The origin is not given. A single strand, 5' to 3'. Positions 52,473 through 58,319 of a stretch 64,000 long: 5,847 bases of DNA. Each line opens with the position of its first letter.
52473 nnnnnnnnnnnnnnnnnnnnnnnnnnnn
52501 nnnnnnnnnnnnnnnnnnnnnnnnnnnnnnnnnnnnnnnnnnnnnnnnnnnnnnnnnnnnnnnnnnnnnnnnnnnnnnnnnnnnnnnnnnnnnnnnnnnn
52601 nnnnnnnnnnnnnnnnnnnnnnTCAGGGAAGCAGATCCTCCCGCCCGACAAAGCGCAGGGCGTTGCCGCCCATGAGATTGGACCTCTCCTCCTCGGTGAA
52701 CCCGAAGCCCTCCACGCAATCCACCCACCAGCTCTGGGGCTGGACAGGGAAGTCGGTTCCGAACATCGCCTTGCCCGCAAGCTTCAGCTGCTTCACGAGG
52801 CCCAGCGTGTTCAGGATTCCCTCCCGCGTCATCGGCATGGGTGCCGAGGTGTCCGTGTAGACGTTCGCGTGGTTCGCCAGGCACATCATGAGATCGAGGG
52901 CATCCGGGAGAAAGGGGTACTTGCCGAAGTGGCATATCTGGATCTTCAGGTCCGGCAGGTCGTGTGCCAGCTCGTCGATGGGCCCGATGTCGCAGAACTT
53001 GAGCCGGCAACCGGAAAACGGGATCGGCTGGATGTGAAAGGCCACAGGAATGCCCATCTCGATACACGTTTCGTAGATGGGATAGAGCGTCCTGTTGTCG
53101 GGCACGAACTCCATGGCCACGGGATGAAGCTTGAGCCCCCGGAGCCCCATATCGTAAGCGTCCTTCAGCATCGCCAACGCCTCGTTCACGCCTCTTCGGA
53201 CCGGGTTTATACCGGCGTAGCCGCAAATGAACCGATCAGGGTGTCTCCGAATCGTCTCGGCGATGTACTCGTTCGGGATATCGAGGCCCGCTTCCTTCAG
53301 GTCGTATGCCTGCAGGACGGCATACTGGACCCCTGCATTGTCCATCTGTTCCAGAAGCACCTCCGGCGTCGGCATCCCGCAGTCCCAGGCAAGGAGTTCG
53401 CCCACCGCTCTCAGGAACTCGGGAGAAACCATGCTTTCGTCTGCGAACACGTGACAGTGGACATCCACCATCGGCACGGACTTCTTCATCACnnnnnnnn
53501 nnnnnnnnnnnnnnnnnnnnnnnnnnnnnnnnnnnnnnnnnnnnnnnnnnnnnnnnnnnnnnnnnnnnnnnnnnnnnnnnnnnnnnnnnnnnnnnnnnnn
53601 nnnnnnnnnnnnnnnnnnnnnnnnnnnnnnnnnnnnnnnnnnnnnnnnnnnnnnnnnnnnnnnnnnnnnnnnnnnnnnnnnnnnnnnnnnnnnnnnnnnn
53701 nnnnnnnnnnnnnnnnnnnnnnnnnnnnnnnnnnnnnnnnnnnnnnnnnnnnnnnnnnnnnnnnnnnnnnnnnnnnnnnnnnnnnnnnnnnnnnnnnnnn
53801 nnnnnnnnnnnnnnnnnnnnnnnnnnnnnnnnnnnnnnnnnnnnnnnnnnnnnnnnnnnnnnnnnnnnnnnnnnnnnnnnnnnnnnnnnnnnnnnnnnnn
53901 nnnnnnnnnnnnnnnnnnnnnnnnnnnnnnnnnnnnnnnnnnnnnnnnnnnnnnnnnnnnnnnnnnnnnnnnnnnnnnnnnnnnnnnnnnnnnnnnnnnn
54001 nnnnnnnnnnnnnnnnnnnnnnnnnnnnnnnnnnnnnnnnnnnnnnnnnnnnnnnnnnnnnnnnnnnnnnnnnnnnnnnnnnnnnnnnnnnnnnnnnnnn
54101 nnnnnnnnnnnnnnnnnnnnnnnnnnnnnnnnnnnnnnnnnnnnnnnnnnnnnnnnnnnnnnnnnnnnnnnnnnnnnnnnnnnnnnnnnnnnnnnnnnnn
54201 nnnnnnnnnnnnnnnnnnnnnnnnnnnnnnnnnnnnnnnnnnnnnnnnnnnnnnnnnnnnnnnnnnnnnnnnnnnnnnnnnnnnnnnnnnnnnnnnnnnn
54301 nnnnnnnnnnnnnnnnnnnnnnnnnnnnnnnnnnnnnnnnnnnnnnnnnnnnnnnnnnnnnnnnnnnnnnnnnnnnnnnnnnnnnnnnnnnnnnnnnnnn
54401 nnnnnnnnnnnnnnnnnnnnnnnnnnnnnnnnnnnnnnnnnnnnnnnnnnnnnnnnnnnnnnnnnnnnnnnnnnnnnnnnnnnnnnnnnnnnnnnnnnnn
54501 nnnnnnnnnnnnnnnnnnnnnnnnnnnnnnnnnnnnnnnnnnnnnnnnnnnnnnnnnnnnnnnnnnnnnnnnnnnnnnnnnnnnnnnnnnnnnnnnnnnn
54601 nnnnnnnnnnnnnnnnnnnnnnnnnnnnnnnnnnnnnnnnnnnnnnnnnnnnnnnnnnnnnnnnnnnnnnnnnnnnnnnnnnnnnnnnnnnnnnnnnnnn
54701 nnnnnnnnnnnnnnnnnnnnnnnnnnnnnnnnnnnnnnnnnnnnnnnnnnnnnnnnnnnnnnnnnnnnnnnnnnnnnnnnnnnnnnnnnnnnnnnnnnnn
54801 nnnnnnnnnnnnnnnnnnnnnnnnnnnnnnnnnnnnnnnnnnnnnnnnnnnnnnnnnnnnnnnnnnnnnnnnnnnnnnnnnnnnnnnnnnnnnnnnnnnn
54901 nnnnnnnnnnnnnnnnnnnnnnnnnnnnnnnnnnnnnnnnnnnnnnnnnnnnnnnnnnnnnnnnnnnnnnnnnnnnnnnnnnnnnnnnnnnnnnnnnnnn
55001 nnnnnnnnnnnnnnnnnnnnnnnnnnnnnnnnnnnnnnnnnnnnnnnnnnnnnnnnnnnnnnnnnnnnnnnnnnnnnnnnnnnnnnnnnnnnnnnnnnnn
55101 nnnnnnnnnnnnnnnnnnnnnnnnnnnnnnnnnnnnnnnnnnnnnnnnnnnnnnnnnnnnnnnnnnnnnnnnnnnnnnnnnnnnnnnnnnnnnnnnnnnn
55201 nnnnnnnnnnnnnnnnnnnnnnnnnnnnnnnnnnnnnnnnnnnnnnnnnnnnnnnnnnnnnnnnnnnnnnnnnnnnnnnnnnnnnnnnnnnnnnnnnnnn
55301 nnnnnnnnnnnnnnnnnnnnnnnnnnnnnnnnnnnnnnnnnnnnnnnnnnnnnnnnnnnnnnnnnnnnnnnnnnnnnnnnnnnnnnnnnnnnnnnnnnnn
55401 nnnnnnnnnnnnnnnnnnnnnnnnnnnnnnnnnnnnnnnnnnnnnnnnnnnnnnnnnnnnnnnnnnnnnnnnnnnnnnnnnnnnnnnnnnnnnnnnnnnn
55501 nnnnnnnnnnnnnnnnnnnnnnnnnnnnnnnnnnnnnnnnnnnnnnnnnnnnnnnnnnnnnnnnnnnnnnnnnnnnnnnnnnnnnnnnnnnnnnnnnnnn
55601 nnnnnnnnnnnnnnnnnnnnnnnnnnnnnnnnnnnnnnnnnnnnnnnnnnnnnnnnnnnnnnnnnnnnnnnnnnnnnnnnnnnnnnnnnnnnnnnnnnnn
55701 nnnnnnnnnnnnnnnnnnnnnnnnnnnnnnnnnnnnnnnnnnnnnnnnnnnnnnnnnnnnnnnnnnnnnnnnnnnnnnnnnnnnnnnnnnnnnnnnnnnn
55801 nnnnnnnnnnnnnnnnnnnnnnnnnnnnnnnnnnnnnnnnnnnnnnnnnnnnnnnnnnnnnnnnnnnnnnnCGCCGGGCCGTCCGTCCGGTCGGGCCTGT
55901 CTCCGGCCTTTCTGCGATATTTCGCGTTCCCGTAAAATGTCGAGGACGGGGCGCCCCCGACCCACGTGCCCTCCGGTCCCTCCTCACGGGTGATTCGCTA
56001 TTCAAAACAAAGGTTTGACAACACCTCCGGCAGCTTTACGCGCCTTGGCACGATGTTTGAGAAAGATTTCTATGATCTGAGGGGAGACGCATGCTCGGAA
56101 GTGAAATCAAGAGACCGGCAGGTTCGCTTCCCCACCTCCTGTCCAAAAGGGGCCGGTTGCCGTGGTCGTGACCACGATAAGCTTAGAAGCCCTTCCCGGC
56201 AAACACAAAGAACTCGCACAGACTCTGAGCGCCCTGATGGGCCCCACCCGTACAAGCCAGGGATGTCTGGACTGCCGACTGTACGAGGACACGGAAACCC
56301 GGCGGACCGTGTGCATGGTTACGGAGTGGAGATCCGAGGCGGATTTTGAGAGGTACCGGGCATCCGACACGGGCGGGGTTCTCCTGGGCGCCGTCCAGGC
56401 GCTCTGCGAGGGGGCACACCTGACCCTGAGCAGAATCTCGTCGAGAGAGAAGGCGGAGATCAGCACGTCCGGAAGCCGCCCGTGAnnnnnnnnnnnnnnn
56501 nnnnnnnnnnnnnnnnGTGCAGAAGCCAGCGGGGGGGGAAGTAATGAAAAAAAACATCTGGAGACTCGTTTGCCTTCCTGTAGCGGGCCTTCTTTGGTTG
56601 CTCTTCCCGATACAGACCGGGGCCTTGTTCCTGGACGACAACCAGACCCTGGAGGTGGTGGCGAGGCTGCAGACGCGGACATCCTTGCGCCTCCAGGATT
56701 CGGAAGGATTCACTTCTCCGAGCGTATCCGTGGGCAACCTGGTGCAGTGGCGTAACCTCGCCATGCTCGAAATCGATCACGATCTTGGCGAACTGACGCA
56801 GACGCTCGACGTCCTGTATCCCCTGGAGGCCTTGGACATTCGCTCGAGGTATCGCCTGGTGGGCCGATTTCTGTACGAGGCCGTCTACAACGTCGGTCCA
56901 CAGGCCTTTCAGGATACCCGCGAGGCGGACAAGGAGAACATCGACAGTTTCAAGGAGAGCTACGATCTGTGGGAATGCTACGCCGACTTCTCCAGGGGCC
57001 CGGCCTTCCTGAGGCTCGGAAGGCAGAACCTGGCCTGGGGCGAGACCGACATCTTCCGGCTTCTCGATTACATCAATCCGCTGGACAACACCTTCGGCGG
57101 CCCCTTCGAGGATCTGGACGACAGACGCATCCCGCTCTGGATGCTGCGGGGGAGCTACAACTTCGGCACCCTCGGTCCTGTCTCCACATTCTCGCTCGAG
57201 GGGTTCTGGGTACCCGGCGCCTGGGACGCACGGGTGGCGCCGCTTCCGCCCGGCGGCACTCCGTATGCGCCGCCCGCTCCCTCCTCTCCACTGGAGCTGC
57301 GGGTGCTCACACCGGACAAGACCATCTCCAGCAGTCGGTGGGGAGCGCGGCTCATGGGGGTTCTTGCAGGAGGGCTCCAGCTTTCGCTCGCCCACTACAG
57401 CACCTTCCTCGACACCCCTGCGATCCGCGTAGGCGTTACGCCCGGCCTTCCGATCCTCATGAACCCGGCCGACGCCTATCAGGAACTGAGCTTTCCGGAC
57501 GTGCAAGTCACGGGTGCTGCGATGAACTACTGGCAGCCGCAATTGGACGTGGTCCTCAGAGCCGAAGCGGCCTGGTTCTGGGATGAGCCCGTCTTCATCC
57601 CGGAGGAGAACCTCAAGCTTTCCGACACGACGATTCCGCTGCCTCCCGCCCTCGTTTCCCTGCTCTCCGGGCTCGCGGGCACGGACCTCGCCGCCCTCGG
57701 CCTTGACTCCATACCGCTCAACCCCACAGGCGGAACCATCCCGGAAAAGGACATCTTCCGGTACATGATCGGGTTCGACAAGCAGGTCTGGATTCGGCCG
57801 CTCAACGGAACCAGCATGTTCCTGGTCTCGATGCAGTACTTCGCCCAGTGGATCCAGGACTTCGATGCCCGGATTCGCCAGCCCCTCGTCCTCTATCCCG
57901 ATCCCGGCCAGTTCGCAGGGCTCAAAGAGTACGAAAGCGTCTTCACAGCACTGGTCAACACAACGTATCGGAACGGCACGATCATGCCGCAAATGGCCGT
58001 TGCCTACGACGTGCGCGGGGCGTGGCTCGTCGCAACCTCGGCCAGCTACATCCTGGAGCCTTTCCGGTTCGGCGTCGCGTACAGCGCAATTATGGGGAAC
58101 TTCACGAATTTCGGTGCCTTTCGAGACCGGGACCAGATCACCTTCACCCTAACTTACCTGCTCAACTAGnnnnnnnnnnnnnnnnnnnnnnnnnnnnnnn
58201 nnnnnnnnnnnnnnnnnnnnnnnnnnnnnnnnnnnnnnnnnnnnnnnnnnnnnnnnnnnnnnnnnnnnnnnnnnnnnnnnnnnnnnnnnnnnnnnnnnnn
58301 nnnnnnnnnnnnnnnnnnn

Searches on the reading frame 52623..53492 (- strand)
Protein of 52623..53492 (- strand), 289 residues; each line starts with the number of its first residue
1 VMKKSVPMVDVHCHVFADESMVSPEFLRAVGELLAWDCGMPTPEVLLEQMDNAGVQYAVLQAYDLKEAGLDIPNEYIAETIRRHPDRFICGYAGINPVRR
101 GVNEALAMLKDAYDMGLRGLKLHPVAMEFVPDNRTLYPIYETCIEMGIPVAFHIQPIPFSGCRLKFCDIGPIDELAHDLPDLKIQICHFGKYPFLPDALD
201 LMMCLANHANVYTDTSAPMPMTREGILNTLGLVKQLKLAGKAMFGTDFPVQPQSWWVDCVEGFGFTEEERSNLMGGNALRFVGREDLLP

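Call 7: search_protein_families(library=pfam, proteins=[window:52623-53492:-], max_evalue=0.01)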
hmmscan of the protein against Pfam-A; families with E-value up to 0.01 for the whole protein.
window:52623-53492:- (289 aa): 1 family
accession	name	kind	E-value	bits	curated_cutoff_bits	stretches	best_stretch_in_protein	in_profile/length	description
PF04909.20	Amidohydro_2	-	5.6e-32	112.1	26.4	1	9-283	1-288/289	Amidohydrolase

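Call 48: search_protein_families(library=ncbifam, proteins=[window:52623-53492:-], max_evalue=0.001)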
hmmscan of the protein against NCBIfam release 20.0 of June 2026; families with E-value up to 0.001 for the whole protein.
window:52623-53492:- (289 aa): 0 families

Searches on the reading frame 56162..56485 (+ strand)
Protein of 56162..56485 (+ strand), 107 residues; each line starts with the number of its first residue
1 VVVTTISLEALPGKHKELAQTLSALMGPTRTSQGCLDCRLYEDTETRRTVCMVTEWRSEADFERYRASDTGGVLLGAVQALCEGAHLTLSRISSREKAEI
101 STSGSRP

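Call 7: search_protein_families(library=pfam, proteins=[window:56162-56485:+], max_evalue=0.01)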
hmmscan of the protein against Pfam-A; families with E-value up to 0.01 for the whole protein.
window:56162-56485:+ (107 aa): 1 family
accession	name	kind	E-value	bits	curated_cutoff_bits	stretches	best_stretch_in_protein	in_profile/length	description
PF03992.22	ABM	-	8.1e-14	52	23.1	1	1-69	1-70/78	Antibiotic biosynthesis monooxygenase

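Call 48: search_protein_families(library=ncbifam, proteins=[window:56162-56485:+], max_evalue=0.001)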
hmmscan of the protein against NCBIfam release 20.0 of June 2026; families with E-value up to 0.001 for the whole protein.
window:56162-56485:+ (107 aa): 0 families

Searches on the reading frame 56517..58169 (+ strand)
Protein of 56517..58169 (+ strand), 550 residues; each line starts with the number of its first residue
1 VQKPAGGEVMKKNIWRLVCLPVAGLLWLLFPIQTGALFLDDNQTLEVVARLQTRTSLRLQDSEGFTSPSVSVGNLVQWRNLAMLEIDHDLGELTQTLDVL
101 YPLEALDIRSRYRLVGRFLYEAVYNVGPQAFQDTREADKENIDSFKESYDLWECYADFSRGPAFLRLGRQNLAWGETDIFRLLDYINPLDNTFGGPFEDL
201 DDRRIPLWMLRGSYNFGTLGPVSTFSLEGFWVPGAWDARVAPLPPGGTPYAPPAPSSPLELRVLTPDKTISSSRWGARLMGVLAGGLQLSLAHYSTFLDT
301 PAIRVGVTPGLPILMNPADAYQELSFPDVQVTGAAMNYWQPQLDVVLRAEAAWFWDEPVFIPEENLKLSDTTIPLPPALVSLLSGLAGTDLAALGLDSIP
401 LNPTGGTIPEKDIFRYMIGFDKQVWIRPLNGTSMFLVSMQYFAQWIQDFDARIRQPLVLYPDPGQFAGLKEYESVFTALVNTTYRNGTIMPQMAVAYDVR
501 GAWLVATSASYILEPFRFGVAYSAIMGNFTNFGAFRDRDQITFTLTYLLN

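Call 7: search_protein_families(library=pfam, proteins=[window:56517-58169:+], max_evalue=0.01)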
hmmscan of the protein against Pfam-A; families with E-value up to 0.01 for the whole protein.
window:56517-58169:+ (550 aa): 1 family
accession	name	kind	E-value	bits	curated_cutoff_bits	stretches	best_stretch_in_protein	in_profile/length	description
PF06980.17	DUF1302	-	7.2e-30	104.9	23.2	1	23-547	7-539/541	Protein of unknown function (DUF1302)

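Call 48: search_protein_families(library=ncbifam, proteins=[window:56544-58169:+], max_evalue=0.001)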
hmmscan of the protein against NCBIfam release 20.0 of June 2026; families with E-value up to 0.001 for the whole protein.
window:56544-58169:+ (541 aa): 0 families

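Call 84: find_homologous_proteins(query=window:56544-58166:+, max_evalue=1e-20)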
Query window:56544-58166:+ (541 aa): 431 proteins with E <= 1e-20 among 8000 candidates; the best 120 are listed.
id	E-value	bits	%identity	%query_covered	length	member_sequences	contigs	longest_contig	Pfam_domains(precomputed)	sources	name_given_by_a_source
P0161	0.0e+0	1178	98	97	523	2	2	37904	PF06980.18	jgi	jgi:hypothetical protein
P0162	1.6e-237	808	66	96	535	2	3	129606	PF06980.18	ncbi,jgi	jgi:hypothetical protein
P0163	8.0e-237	805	64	97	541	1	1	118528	PF06980.18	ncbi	-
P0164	2.7e-235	800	63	99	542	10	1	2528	PF06980.18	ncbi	-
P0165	8.6e-235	799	65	98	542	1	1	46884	PF06980.18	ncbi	-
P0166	2.2e-234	797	64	97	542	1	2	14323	PF06980.18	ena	-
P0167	3.1e-234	797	63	99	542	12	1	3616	PF06980.18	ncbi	-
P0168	2.6e-231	787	65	95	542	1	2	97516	PF06980.18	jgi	jgi:hypothetical protein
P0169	2.7e-231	787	65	99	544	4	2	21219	PF06980.18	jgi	jgi:hypothetical protein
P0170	4.9e-231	786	64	95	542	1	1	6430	PF06980.18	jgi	jgi:hypothetical protein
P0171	5.7e-231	786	65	99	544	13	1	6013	PF06980.18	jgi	jgi:hypothetical protein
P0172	1.3e-230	785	66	95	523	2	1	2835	PF06980.18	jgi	jgi:hypothetical protein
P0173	4.2e-228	777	63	97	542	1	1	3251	PF06980.18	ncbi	-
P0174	1.0e-227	775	64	98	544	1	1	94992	PF06980.18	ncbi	-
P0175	1.2e-227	775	64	95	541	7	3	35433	PF06980.18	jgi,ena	-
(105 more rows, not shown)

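Call 85: find_encoding_contigs(protein=P0162, flank=8000, max_places=1)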
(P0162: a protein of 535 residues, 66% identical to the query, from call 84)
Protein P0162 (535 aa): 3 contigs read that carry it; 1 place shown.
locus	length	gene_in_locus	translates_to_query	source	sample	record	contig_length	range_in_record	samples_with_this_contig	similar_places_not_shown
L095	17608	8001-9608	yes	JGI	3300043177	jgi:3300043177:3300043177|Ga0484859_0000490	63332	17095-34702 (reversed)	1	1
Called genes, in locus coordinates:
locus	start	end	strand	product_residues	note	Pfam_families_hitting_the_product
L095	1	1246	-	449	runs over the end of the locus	-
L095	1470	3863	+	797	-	PF02901:PFL-like, PF01228:Gly_radical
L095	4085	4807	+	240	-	PF13353:Fer4_12 (weak), PF00037:Fer4 (weak), PF04055:Radical_SAM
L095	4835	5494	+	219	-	PF00440:TetR_N, PF08359:TetR_C_4, PF17932:TetR_C_24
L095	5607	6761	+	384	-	PF02771:Acyl-CoA_dh_N, PF02770:Acyl-CoA_dh_M, PF00441:Acyl-CoA_dh_1, PF08028:Acyl-CoA_dh_2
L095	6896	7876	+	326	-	PF00478:IMPDH (weak), PF03060:NMO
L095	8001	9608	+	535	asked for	PF06980:DUF1302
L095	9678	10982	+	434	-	PF07044:DUF1329, PF17131:TP_0789-like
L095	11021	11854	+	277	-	PF00378:ECH_1, PF16113:ECH_2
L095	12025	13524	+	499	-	PF00890:FAD_binding_2 (weak), PF01134:GIDA (faint), PF01266:DAO (weak), PF01593:Amino_oxidase, PF01946:Thi4 (weak), PF03486:HI0933_like (faint), PF12831:FAD_oxidored (weak), PF13450:NAD_binding_8, +1 more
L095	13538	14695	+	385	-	PF00970:FAD_binding_6, PF00175:NAD_binding_1, PF00111:Fer2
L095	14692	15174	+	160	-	PF09500:YiiD_C, PF14539:DUF4442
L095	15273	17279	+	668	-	PF00724:Oxidored_FMN, PF01266:DAO (faint), PF13738:Pyr_redox_3 (faint), PF00890:FAD_binding_2 (weak), PF01134:GIDA (weak), PF07992:Pyr_redox_2, PF12831:FAD_oxidored, PF13450:NAD_binding_8 (weak), +3 more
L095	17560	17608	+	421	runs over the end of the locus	PF00278:Orn_DAP_Arg_deC, PF02784:Orn_Arg_deC_N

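Call 86: find_encoding_contigs(protein=P0163, flank=8000, max_places=1)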
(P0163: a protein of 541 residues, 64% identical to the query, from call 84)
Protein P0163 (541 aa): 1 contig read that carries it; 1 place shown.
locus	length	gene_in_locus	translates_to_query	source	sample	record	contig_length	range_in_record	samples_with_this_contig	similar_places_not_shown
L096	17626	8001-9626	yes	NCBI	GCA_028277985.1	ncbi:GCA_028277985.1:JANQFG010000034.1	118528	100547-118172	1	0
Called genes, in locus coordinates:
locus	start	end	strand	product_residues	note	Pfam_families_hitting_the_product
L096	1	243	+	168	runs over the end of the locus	-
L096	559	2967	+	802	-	PF04015:DUF362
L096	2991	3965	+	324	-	PF05853:BKACE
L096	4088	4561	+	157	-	PF11578:DUF3237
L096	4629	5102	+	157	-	PF11578:DUF3237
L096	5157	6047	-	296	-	PF10340:Say1_Mug180, PF20434:BD-FAE, PF07859:Abhydrolase_3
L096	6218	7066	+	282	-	PF00561:Abhydrolase_1, PF12146:Hydrolase_4, PF12697:Abhydrolase_6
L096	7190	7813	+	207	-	PF00440:TetR_N, PF13972:TetR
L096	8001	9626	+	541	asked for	PF06980:DUF1302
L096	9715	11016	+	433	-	PF07044:DUF1329, PF17131:TP_0789-like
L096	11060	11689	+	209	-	PF04893:Yip1 (weak)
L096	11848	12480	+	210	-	PF02525:Flavodoxin_2, PF03358:FMN_red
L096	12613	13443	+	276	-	PF04784:DUF547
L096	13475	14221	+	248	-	PF09335:VTT_dom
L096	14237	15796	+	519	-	PF01134:GIDA (weak), PF01262:AlaDh_PNT_C (faint), PF02737:3HCDH_N (faint), PF03486:HI0933_like (faint), PF07992:Pyr_redox_2, PF13450:NAD_binding_8 (faint), PF00070:Pyr_redox, PF02852:Pyr_redox_dim, +1 more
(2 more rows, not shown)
